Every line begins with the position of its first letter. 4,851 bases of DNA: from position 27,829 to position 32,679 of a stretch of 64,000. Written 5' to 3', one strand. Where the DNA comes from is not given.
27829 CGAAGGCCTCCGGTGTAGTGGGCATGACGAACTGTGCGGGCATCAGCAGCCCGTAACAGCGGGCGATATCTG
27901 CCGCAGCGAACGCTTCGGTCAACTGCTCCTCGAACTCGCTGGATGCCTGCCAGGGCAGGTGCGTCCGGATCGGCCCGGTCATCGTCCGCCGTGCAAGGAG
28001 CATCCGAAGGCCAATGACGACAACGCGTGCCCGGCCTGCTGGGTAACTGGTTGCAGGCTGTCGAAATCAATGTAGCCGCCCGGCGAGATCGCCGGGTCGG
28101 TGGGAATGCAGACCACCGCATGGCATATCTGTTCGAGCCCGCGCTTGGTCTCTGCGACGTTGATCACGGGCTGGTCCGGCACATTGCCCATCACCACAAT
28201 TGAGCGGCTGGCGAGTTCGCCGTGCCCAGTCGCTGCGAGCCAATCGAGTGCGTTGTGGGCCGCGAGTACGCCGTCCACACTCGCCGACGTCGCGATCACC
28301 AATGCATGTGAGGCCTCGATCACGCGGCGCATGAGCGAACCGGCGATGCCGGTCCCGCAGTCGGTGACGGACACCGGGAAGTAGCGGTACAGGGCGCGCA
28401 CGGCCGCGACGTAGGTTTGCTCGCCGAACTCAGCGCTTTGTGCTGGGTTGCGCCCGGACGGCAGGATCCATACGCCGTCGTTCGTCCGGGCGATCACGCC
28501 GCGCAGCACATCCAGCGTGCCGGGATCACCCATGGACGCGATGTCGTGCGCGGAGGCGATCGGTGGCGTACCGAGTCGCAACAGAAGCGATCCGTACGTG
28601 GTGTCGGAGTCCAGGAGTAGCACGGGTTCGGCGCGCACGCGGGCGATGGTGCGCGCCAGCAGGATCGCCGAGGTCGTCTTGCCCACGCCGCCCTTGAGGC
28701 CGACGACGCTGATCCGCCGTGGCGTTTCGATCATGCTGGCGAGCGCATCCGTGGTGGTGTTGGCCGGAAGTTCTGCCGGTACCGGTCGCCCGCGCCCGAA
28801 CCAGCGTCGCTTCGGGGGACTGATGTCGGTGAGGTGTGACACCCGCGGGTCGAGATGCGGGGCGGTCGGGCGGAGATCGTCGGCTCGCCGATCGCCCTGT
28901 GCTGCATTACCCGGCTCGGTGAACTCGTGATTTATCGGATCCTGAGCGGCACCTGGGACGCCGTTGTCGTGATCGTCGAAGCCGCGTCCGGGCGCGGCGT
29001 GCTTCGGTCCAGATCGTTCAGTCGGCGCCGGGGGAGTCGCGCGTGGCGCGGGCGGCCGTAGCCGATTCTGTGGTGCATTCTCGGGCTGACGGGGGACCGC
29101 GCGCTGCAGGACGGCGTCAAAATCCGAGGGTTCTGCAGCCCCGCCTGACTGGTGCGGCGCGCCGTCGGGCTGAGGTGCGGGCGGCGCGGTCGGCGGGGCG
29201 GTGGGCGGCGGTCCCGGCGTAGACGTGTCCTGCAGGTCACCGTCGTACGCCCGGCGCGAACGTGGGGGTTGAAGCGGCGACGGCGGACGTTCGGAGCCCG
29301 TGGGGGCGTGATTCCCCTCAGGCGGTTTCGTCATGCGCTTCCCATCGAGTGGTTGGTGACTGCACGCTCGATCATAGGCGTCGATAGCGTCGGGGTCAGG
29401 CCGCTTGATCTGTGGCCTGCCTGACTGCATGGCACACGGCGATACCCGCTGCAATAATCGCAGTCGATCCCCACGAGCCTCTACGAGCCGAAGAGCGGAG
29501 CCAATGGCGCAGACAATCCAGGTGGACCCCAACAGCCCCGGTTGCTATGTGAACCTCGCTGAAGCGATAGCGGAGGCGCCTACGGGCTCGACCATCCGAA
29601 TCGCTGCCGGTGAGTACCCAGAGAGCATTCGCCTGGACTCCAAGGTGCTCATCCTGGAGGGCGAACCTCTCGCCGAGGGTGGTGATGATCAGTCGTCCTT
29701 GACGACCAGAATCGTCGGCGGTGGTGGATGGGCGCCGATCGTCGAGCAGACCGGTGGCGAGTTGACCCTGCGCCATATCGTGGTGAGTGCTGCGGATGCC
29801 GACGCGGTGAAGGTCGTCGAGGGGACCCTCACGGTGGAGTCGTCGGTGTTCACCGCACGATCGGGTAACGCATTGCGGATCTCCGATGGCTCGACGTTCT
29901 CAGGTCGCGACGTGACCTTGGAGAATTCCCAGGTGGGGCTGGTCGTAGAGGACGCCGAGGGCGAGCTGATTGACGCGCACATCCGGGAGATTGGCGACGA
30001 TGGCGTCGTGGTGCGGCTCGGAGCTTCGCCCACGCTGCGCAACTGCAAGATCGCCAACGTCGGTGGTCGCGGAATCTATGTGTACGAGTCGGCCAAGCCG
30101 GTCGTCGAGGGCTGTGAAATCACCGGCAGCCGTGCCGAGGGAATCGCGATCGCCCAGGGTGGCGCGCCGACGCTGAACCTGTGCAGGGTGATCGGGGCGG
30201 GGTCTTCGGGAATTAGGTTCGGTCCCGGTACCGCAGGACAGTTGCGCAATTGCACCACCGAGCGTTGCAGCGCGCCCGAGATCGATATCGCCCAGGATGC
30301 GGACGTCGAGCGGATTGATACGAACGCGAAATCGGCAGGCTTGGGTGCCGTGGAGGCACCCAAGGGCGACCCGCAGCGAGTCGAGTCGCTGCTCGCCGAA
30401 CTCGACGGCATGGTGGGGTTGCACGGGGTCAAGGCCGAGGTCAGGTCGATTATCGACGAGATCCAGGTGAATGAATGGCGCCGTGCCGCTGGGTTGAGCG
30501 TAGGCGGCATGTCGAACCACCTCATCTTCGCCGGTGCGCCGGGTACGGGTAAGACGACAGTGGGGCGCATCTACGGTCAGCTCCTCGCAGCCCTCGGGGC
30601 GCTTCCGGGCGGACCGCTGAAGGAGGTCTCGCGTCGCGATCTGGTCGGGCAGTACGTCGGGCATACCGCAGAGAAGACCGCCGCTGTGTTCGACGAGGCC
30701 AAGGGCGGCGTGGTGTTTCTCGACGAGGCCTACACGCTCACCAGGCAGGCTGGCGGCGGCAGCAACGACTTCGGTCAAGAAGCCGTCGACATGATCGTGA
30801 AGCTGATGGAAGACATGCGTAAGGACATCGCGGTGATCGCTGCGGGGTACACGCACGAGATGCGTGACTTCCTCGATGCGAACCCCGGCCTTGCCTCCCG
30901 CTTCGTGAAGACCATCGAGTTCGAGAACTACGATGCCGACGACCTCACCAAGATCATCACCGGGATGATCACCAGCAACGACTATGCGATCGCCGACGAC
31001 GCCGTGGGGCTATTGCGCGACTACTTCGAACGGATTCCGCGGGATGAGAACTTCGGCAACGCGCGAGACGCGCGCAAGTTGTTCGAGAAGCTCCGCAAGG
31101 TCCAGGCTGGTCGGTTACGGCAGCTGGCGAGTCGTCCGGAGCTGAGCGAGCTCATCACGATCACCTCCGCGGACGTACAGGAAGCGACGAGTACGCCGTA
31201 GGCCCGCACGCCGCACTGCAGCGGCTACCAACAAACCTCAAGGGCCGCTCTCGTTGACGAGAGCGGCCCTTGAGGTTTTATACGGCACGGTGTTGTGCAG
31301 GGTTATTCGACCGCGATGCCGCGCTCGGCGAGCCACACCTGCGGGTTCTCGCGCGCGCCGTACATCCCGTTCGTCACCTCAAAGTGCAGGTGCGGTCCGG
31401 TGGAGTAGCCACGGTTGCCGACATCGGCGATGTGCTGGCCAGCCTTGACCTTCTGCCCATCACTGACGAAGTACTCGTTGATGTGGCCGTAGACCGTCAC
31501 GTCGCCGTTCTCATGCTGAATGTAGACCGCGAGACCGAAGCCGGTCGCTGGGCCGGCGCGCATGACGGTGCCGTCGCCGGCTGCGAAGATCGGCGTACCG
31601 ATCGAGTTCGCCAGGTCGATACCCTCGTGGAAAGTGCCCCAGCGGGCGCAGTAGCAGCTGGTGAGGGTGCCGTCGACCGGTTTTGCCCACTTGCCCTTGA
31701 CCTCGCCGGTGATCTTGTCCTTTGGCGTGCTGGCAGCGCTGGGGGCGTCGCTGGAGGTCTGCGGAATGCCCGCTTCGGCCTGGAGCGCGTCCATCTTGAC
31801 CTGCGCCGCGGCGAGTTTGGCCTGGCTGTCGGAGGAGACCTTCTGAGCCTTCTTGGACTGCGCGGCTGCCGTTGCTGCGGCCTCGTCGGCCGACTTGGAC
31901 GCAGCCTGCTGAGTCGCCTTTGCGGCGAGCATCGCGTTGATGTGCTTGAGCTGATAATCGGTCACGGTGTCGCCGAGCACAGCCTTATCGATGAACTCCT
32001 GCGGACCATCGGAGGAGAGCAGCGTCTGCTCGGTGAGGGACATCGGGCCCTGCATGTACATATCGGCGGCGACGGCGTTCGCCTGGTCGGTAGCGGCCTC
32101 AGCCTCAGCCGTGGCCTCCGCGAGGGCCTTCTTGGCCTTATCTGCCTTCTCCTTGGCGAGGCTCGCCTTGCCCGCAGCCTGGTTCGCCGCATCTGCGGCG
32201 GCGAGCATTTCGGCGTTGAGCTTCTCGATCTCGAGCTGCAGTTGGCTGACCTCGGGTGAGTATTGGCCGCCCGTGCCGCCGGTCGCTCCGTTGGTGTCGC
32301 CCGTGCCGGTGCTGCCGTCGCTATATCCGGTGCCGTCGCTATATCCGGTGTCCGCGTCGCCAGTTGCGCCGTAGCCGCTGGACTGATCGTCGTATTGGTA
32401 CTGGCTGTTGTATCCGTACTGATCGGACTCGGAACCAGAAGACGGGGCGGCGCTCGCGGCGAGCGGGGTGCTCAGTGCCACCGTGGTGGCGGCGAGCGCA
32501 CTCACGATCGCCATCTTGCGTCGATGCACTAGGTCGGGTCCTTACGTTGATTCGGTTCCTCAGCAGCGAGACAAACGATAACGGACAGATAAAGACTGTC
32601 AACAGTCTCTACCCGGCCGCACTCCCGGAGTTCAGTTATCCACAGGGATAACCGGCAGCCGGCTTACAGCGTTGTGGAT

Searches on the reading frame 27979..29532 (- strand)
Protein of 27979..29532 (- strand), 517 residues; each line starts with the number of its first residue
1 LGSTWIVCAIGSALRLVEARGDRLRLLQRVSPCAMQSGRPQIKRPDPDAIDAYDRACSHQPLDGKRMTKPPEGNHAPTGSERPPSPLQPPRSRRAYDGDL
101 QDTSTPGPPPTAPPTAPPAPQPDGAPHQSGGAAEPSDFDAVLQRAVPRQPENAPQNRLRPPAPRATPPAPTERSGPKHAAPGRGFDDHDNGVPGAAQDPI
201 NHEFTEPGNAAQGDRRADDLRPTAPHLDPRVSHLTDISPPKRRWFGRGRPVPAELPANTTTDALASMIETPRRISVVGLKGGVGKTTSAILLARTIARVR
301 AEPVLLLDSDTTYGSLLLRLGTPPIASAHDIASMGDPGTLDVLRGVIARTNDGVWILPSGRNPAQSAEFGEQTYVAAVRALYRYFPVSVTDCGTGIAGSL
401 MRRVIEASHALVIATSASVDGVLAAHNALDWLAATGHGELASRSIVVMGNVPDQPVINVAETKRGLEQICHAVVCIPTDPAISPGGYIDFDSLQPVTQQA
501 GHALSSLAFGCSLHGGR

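Call 44: search_protein_families(library=pfam, proteins=[window:27979-29532:-], max_evalue=0.0001)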
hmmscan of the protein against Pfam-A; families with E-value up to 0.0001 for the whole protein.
window:27979-29532:- (517 aa): 2 families
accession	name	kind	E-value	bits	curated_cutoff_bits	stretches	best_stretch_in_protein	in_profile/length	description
PF01656.29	CbiA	-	7.7e-07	29.6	25.4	1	274-312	1-38/125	CobQ/CobB/MinD/ParA nucleotide binding domain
PF13614.12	AAA_31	-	1.5e-05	25.5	27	1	273-311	3-40/177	AAA domain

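Call 68: search_protein_families(library=ncbifam, proteins=[window:27979-29532:-], max_evalue=0.00001)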
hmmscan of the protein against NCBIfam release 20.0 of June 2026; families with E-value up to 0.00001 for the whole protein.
window:27979-29532:- (517 aa): 2 families
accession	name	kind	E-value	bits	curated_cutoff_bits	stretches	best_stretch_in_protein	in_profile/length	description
NF041546.1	ParA_partition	equivalog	4.4e-08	32.9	180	0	274-311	2-38/203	ParA family partition ATPase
TIGR03815.1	CpaE_hom_Actino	equivalog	1.6e-06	27.5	154.45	1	273-434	113-271/340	septum site-determining protein Ssd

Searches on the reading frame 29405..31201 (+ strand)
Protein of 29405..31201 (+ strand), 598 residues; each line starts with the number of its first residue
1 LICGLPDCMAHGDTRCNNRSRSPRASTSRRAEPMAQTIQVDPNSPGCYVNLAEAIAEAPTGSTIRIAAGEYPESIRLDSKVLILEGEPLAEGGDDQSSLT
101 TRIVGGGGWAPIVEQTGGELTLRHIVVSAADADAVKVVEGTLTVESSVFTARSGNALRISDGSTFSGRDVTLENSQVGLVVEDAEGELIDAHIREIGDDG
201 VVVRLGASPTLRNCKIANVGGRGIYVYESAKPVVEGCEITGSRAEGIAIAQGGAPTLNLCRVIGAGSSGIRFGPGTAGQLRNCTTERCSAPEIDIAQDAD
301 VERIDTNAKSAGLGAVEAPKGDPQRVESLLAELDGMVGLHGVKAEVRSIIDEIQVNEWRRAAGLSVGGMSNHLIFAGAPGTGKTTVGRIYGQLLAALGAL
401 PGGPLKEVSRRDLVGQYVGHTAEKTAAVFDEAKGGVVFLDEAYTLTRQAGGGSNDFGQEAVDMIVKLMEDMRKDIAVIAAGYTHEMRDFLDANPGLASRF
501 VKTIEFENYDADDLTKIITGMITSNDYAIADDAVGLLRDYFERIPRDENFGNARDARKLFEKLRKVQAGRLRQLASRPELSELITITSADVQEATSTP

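Call 44: search_protein_families(library=pfam, proteins=[window:29405-31201:+], max_evalue=0.0001)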
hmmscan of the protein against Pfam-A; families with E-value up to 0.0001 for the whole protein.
window:29405-31201:+ (598 aa): 4 families
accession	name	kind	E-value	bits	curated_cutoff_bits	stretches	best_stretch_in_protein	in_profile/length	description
PF13229.12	Beta_helix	-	8.2e-20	71.5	25.9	1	178-298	2-123/158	Right handed beta helix region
PF00004.35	AAA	-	9.2e-18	65.4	21.2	1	373-507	1-130/131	ATPase family associated with various cellular activities (AAA)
PF17866.7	AAA_lid_6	-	1.1e-14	54.7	24.3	1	531-591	1-60/60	AAA lid domain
PF05048.19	NosD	-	5e-06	26.5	23.6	1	147-288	9-149/212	Periplasmic copper-binding protein (NosD)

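Call 68: search_protein_families(library=ncbifam, proteins=[window:29405-31201:+], max_evalue=0.00001)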
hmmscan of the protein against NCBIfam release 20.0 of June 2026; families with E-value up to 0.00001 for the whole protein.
window:29405-31201:+ (598 aa): 5 families
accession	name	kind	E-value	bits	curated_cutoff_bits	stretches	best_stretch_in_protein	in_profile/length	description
TIGR02881.1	spore_V_K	equivalog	2.2e-73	246.5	422.95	1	331-590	3-260/261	stage V sporulation protein K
TIGR03922.1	T7SS_EccA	equivalog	5.2e-66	223.4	466.65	1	331-594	273-551/557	type VII secretion AAA-ATPase EccA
TIGR02880.1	cbbX_cfxQ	equivalog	4.4e-63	213.2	459.25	1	325-593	12-280/284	CbbX protein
NF042959.1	IteA_antiphage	equivalog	1.2e-07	31.2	510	1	343-524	101-270/367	anti-phage ATPase IteA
TIGR03804.1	para_beta_helix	repeat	1e-06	28.3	19.45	0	200-242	1-42/44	parallel beta-helix repeat protein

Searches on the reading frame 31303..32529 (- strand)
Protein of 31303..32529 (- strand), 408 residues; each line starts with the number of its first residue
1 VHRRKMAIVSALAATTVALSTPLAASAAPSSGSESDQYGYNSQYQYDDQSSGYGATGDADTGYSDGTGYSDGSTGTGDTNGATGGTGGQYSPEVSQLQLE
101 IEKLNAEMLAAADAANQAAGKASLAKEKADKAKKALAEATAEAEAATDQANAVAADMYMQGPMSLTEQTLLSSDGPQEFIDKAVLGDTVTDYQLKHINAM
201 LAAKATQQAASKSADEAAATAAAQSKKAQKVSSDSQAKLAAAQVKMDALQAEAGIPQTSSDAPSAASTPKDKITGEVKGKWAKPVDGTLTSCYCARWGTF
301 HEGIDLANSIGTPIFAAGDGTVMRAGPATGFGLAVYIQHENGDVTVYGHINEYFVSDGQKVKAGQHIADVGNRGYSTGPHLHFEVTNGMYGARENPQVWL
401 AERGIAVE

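Call 68: search_protein_families(library=ncbifam, proteins=[window:31303-32529:-], max_evalue=0.00001)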
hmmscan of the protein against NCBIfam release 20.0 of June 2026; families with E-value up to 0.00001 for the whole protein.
window:31303-32529:- (408 aa): 14 families
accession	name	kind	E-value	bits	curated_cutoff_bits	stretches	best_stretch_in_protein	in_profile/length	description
NF052336.1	PdgHdaseHSB100310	equivalog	1e-27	97.4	500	1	280-386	34-142/316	peptidoglycan hydrolase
NF053824.1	PdgNdpepShyC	equivalog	7.9e-22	77.7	700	1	301-388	296-384/429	peptidoglycan DD-endopeptidase ShyC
NF008652.0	PRK11649.1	equivalog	7.6e-21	74.3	341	1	300-385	312-397/439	murein DD-endopeptidase MepM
NF008123.1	PRK10871.1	equivalog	5e-20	72.2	311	1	197-398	160-360/365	murein hydrolase activator NlpD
NF041208.1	celldiv_DipM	equivalog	2e-19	70.2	740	1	114-387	122-406/419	cell division endopeptidase DipM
NF052530.1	Heli_ShapePgp3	exception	4.5e-19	68.6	300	1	277-386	137-252/270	peptidoglycan metallopeptidase Pgp3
NF040883.1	amid_act_ActS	equivalog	1.3e-18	67.1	375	1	252-386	89-221/242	amidase activator ActS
NF053825.1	PdgNdpepShyA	equivalog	6.2e-18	64.7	700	1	301-385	296-380/425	peptidoglycan DD-endopeptidase ShyA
NF050804.1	CellDivDipMCaul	equivalog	1e-17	64.2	900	1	176-385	404-613/634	cell division endopeptidase DipM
NF008644.1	PRK11637.1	equivalog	7.8e-17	61.3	270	1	209-401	193-384/385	murein hydrolase activator EnvC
NF052529.1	PG_M23_Pgp6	exception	1.4e-15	57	600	1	299-402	333-434/452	peptidoglycan metallopeptidase Pgp6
NF053738.1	S2SprSpoIIQBc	equivalog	5.8e-11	42.5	250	1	302-397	123-220/232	stage II sporulation protein SpoIIQ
NF033741.1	NlpC_p60_RipA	exception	1.5e-06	27.5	625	1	96-267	50-220/457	NlpC/P60 family peptidoglycan endopeptidase RipA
NF046048.1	NlpC_P60_DIP1281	equivalog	2.3e-06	26.8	517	1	93-255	41-217/587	DIP1281 family NlpC/P60 protein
